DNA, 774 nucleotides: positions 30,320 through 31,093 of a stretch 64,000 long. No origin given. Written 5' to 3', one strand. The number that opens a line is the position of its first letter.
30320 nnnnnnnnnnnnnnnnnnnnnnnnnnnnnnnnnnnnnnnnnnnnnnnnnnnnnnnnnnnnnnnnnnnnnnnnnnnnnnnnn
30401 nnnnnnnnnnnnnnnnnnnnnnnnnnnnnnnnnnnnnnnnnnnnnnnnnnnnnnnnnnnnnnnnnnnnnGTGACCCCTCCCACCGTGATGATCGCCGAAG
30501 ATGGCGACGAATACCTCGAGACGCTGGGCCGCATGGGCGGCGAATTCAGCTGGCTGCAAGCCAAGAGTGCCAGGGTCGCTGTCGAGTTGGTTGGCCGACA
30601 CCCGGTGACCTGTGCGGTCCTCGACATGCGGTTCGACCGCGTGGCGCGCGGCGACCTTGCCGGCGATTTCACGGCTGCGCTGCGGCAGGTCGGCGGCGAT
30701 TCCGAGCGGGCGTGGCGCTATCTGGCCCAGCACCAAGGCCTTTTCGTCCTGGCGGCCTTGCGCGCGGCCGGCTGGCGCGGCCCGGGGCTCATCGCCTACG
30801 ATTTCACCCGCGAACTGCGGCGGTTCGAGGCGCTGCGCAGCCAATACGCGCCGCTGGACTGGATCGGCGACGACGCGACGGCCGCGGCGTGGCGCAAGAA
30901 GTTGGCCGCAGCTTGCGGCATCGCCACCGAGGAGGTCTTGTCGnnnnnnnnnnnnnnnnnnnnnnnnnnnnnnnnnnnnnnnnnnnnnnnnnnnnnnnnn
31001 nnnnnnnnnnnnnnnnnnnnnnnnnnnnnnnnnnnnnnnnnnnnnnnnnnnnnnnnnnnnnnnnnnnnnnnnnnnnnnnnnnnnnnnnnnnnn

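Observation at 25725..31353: Five-gene translationally coupled operon: sigma-54 activator, TPR kinase, receiver and methylmalonyl-CoA epimerase-like enzyme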

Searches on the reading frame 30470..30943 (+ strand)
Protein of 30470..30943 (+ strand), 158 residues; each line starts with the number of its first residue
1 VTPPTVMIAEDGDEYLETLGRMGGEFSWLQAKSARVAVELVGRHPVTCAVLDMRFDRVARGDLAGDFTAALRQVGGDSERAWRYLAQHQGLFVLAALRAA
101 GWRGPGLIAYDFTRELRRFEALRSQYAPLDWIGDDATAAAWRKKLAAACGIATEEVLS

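Call 9: search_protein_families(library=pfam, proteins=[window:30470-30943:+], max_evalue=0.1)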
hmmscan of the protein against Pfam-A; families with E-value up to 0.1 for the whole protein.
window:30470-30943:+ (158 aa): 0 families

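Call 10: search_protein_families(library=ncbifam, proteins=[window:30470-30943:+], max_evalue=0.1)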
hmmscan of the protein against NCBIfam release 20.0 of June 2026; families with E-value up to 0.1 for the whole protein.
window:30470-30943:+ (158 aa): 0 families

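Call 35: find_homologous_proteins(query=A4, max_evalue=0.001)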
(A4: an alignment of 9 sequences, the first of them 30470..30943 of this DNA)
Query A4 (9 sequences) (158 aa, profile of the alignment): 1073 proteins with E <= 0.001 among 8000 candidates; the best 120 are listed.
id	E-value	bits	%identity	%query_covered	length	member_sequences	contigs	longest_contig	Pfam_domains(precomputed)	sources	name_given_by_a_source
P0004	2.3e-65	237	69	92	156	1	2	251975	-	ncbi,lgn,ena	-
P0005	2.8e-64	233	66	97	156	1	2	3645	-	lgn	-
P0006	3.2e-63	230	71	98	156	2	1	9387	-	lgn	-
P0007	3.8e-61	223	100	96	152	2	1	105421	-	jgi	-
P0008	2.0e-60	221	42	91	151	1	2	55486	-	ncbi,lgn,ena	-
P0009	3.9e-58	214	63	94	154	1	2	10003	-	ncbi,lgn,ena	-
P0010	4.4e-58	213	68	98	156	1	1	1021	-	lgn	-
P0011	9.9e-58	212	48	92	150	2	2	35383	-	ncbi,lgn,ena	-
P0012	2.9e-57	211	66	95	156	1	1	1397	-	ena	-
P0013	2.5e-56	208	49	92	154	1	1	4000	-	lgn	-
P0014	2.6e-56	208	43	92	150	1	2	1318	-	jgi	jgi:DNA-binding response OmpR family regulator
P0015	2.8e-56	207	44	91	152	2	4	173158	PF00072.31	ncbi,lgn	-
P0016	3.2e-56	207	40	92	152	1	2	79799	-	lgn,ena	-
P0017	4.6e-56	207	60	92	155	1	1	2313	-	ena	-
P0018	5.0e-56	207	39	94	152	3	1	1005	PF00072.31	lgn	-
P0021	9.2e-56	206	43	92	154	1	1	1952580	-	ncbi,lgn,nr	ncbi:MAG: hypothetical protein H6739_03220 [Alphaproteobacteria bacterium]|nr:hypothetical protein [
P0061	1.1e-53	199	43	92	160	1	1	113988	-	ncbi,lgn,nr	ncbi:MAG: hypothetical protein KTR31_35585 [Myxococcales bacterium]|nr:hypothetical protein [Myxococ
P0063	1.4e-53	199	39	94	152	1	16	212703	-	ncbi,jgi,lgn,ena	jgi:CheY-like chemotaxis protein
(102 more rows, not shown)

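Call 36: find_encoding_contigs(protein=P0007, flank=6000, max_places=3)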
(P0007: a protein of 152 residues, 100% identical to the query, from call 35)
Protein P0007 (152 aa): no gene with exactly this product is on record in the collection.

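Call 37: find_encoding_contigs(protein=P0063, flank=7000, max_places=3)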
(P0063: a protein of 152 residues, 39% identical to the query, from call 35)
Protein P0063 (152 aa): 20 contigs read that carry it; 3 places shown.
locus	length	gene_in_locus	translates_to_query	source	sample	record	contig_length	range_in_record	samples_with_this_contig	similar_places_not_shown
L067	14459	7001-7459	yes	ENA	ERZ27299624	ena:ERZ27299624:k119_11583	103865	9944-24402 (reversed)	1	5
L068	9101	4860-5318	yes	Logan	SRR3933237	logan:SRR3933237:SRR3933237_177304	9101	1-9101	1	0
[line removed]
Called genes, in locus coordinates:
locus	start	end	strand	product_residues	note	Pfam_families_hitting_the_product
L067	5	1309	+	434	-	-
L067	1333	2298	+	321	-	PF09949:APP1_cat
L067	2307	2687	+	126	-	-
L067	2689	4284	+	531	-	PF13191:AAA_16 (faint), PF00158:Sigma54_activat, PF01078:Mg_chelatase (faint), PF14532:Sigma54_activ_2, PF07728:AAA_5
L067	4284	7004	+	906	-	PF07719:TPR_2 (faint), PF13432:TPR_16 (faint), PF13414:TPR_11 (faint), PF13431:TPR_17 (faint), PF14559:TPR_19 (faint), PF13181:TPR_8 (faint), PF23914:TPR_CcmH_CycH (weak)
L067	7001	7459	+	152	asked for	-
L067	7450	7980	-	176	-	PF00583:Acetyltransf_1, PF13673:Acetyltransf_10 (weak), PF13508:Acetyltransf_7, PF08445:FR47 (weak)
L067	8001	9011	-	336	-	-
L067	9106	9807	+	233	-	PF00072:Response_reg, PF00486:Trans_reg_C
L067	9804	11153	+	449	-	PF00512:HisKA, PF02518:HATPase_c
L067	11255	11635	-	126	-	-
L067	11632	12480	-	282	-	-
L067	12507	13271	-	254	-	PF13489:Methyltransf_23 (weak), PF08241:Methyltransf_11, PF08242:Methyltransf_12, PF13649:Methyltransf_25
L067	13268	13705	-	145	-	PF06841:Phage_T4_gp19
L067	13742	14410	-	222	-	PF00027:cNMP_binding, PF13545:HTH_Crp_2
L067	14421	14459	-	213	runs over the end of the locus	PF13386:DsbD_2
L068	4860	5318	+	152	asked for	-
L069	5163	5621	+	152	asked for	-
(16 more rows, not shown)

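Call 38: find_encoding_contigs(protein=P0021, flank=7000, max_places=2)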
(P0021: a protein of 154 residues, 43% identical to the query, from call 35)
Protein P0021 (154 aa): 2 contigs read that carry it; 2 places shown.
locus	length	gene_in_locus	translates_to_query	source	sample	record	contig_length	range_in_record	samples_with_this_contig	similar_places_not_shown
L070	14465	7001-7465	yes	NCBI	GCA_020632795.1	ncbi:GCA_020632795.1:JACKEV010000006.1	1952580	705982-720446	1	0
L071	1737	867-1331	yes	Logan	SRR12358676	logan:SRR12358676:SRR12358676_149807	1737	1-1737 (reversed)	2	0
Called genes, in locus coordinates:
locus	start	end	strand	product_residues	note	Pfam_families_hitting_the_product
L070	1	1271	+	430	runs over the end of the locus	-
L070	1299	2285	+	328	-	PF09949:APP1_cat (weak)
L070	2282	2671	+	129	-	-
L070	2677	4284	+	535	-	PF00072:Response_reg (faint), PF00158:Sigma54_activat, PF01078:Mg_chelatase (faint), PF14532:Sigma54_activ_2, PF00004:AAA (weak), PF07724:AAA_2 (weak), PF07728:AAA_5, PF25601:AAA_lid_14 (weak), +1 more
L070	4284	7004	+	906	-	PF07719:TPR_2 (faint), PF13174:TPR_6 (faint), PF13428:TPR_14 (faint), PF13432:TPR_16 (weak), PF13371:TPR_9 (weak), PF13424:TPR_12 (weak), PF14559:TPR_19 (weak), PF13432:TPR_16 (weak), +4 more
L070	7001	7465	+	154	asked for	-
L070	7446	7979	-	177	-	PF00583:Acetyltransf_1, PF13508:Acetyltransf_7, PF08445:FR47 (faint)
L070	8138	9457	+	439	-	PF05195:AMP_N, PF00557:Peptidase_M24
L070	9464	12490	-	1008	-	PF13620:CarboxypepD_reg (weak)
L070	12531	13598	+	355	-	PF07396:Porin_O_P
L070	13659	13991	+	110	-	-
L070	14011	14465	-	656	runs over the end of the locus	-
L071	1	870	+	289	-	?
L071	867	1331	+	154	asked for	-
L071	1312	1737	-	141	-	?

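Call 39: find_encoding_contigs(protein=P0008, flank=7000, max_places=1)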
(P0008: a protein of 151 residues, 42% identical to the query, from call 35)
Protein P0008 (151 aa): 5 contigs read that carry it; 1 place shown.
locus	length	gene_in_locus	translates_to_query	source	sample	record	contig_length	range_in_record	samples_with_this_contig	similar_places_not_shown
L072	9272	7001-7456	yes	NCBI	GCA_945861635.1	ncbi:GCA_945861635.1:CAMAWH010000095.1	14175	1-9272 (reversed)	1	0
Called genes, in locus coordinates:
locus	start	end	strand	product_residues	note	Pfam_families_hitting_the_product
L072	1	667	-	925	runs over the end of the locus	PF00630:Filamin (faint), PF09134:Invasin_D3 (weak), PF02369:Big_1 (weak), PF09134:Invasin_D3 (weak)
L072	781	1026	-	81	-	-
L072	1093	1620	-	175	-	-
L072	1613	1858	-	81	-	-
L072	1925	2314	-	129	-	-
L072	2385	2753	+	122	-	-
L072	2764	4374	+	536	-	PF00072:Response_reg (faint), PF00158:Sigma54_activat, PF01078:Mg_chelatase (faint), PF13191:AAA_16 (weak), PF14532:Sigma54_activ_2, PF07724:AAA_2 (weak), PF07728:AAA_5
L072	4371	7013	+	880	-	PF13432:TPR_16 (faint), PF07719:TPR_2 (faint), PF13181:TPR_8 (faint), PF13428:TPR_14 (faint), PF14559:TPR_19 (weak), PF13431:TPR_17 (faint), PF14559:TPR_19 (weak)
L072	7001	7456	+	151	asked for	-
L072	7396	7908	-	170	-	-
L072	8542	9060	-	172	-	-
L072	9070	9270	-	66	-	?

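Call 40: find_encoding_contigs(protein=P0015, flank=7000, max_places=1)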
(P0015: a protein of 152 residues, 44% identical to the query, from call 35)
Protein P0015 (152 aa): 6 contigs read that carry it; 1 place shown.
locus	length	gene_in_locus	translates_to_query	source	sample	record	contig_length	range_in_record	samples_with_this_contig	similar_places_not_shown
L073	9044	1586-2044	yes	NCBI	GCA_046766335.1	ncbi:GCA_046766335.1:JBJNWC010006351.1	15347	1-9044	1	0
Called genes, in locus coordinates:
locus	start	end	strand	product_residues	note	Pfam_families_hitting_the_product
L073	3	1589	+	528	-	?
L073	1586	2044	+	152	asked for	PF00072:Response_reg (faint)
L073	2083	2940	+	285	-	-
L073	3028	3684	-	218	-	-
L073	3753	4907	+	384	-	PF13439:Glyco_transf_4, PF13579:Glyco_trans_4_4, PF00534:Glycos_transf_1 (weak), PF13692:Glyco_trans_1_4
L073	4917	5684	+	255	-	PF01553:Acyltransferase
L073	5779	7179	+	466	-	-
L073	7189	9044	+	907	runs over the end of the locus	PF03699:UPF0182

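Call 41: find_encoding_contigs(protein=P0061, flank=7000, max_places=1)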
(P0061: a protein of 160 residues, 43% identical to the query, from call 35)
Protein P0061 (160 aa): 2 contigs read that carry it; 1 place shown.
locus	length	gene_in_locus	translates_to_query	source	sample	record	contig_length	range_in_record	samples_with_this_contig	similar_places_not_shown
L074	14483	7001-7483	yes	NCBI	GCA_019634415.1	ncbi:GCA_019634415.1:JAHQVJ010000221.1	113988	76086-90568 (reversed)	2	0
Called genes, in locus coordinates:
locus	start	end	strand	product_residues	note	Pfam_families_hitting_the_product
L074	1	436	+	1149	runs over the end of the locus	PF00069:Pkinase, PF07714:PK_Tyr_Ser-Thr, PF13191:AAA_16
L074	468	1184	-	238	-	-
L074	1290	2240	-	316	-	PF09949:APP1_cat (weak)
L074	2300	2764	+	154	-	-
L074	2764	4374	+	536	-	PF00072:Response_reg (faint), PF00158:Sigma54_activat, PF01078:Mg_chelatase (faint), PF13191:AAA_16 (faint), PF14532:Sigma54_activ_2, PF00004:AAA (faint), PF07728:AAA_5, PF25601:AAA_lid_14 (weak)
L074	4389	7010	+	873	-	PF00515:TPR_1 (faint), PF07719:TPR_2 (faint), PF13181:TPR_8 (faint), PF13414:TPR_11 (faint), PF13428:TPR_14 (faint), PF13432:TPR_16 (faint), PF14559:TPR_19 (faint), PF23914:TPR_CcmH_CycH (faint), +1 more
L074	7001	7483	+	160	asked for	-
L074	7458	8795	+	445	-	PF12867:DinB_2 (weak), PF03781:FGE-sulfatase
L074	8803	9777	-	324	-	-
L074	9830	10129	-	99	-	-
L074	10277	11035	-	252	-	PF12146:Hydrolase_4, PF00561:Abhydrolase_1 (weak), PF12697:Abhydrolase_6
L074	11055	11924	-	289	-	PF06719:AraC_N, PF00165:HTH_AraC, PF12833:HTH_18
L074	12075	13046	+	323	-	PF00106:adh_short, PF08659:KR (weak), PF13561:adh_short_C2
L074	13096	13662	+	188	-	-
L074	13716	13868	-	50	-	PF04964:Flp_Fap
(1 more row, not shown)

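Call 42: find_encoding_contigs(protein=P0011, flank=7000, max_places=1)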
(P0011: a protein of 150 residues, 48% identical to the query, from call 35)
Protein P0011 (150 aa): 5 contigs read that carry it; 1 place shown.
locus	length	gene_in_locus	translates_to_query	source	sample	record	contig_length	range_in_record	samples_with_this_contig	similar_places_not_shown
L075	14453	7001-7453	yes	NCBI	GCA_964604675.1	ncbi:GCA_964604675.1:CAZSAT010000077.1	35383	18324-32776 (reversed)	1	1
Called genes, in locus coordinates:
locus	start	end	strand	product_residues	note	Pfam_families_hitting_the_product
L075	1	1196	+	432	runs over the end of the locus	-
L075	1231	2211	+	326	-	-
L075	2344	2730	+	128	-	-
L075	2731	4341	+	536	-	PF00072:Response_reg (faint), PF00004:AAA (faint), PF00158:Sigma54_activat, PF14532:Sigma54_activ_2, PF07728:AAA_5, PF25601:AAA_lid_14 (weak)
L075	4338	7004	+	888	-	PF13371:TPR_9 (faint), PF13424:TPR_12 (faint), PF14559:TPR_19 (weak), PF13432:TPR_16, PF14559:TPR_19 (weak), PF23914:TPR_CcmH_CycH (weak), PF13414:TPR_11 (weak), PF13432:TPR_16 (weak), +5 more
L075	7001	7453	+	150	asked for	-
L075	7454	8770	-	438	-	PF05195:AMP_N, PF00557:Peptidase_M24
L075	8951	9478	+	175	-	PF13302:Acetyltransf_3 (weak), PF00583:Acetyltransf_1, PF13508:Acetyltransf_7, PF08445:FR47 (weak)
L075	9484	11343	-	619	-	PF00656:Peptidase_C14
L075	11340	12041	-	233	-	PF13490:zf-HC2 (weak)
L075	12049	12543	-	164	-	PF04542:Sigma70_r2, PF08281:Sigma70_r4_2 (weak)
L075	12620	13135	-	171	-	-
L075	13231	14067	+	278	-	PF18306:LDcluster4 (weak), PF03641:Lysine_decarbox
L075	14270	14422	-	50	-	-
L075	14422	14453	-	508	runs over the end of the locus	PF01609:DDE_Tnp_1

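Call 56: predict_structure(alignment_id=A7)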
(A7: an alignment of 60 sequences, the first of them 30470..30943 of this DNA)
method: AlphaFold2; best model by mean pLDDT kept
length: 158 residues; sequences in the alignment: 60
mean_pLDDT: 96.1   pTM: 0.90
mean pLDDT of the five models: 96.1, 96.0, 95.8, 95.8, 94.0
residues with pLDDT >= 90: 147; 70-90: 11; 50-70: 0; < 50: 0
segments of 3 or more residues with pLDDT < 50: none
pLDDT, mean of each block of 10 residues (from residue 1): 96 95 94 98 98 96 97 98 98 98 98 97 98 96 97 82
secondary structure, 60 per line:
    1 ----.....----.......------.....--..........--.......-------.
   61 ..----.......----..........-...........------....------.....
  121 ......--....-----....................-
elements in order: E5-9 H14-20 E27-31 H34-43 E46-52 H67-73 H78-87 H89-99 E106-109 H116-126 E129-132 H138-157

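Call 60: fold_search(model_id=the predicted structure, library=pdb)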
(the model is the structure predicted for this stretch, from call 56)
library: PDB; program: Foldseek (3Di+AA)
matches with E <= 10: 1250; with E <= 0.001: 120
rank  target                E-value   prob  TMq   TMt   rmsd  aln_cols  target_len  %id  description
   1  3cfy                  1.9e-05  1.00  0.64  0.76   2.9       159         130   13  Crystal structure of signal receiver domain of putative Luxo repressor protein from Vibrio parahaemolyticus (released 2008-03-18)
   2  6oec_I                2.0e-05  1.00  0.65  0.67   2.9       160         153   15  Yeast Spc42 Trimeric Coiled-Coil Amino Acids 181-211 fused to PDB: 3H5I (released 2019-04-24)
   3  6oec_C                2.1e-05  1.00  0.63  0.64   3.2       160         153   15  Yeast Spc42 Trimeric Coiled-Coil Amino Acids 181-211 fused to PDB: 3H5I (released 2019-04-24)
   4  7cci_A                3.3e-05  1.00  0.62  0.73   2.5       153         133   14  Acinetobacter baumannii response regulator AdeR with disordered N terminus (released 2021-06-23)
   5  7cci_B                3.5e-05  1.00  0.56  0.65   3.2       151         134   16  Acinetobacter baumannii response regulator AdeR with disordered N terminus (released 2021-06-23)
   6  6oec_E                4.0e-05  1.00  0.63  0.64   2.9       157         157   15  Yeast Spc42 Trimeric Coiled-Coil Amino Acids 181-211 fused to PDB: 3H5I (released 2019-04-24)
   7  3crn_B                4.0e-05  1.00  0.61  0.75   3.2       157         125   11  Crystal structure of response regulator receiver domain protein (CheY-like) from Methanospirillum hungatei JF-1 (released 2008-04-22)
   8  6oec_K                4.5e-05  1.00  0.63  0.66   3.2       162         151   15  Yeast Spc42 Trimeric Coiled-Coil Amino Acids 181-211 fused to PDB: 3H5I (released 2019-04-24)
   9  3kcn_A                6.2e-05  1.00  0.65  0.75   3.3       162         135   14  The crystal structure of adenylate cyclase from Rhodopirellula baltica (released 2009-11-17)
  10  5x5j                  6.2e-05  1.00  0.59  0.76   3.2       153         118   16  Crystal structure of response regulator AdeR receiver domain (released 2017-08-30)
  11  6oec_H                7.1e-05  1.00  0.63  0.66   3.2       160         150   15  Yeast Spc42 Trimeric Coiled-Coil Amino Acids 181-211 fused to PDB: 3H5I (released 2019-04-24)
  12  6oec_F                8.0e-05  1.00  0.65  0.69   3.1       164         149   15  Yeast Spc42 Trimeric Coiled-Coil Amino Acids 181-211 fused to PDB: 3H5I (released 2019-04-24)
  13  6ont                  8.6e-05  1.00  0.59  0.74   3.1       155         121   14  Structure of the Francisella response regulator 1452 receiver domain (released 2020-03-25)
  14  3r0j_B                9.7e-05  1.00  0.64  0.47   2.9       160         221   15  Structure of PhoP from Mycobacterium tuberculosis (released 2011-07-13)
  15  3crn_A                1.1e-04  1.00  0.62  0.74   2.9       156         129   10  Crystal structure of response regulator receiver domain protein (CheY-like) from Methanospirillum hungatei JF-1 (released 2008-04-22)
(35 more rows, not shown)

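Call 75: search_protein_families(library=pfam, proteins=[L067:5-1306:+, L067:1333-2295:+, L075:1231-2208:+, L073:2083-2937:+], max_evalue=0.01)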
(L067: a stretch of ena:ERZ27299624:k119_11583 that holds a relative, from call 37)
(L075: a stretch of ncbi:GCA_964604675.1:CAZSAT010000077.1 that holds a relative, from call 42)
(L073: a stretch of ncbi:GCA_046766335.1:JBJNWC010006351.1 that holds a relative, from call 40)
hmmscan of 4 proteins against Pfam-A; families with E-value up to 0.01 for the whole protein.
L067:5-1306:+ (434 aa): 0 families

L067:1333-2295:+ (321 aa): 1 family
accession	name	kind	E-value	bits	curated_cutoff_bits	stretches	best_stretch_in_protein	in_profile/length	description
PF09949.15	APP1_cat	-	7.2e-08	33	27.1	1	7-149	6-147/154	Phosphatidate phosphatase APP1, catalytic domain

L075:1231-2208:+ (326 aa): 2 families
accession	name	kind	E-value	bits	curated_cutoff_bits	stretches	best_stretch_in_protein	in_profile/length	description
PF09949.15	APP1_cat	-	3.4e-05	24.3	27.1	1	7-148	6-146/154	Phosphatidate phosphatase APP1, catalytic domain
PF12710.13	HAD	-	0.0064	17.4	27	0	24-99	73-161/189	haloacid dehalogenase-like hydrolase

L073:2083-2937:+ (285 aa): 0 families
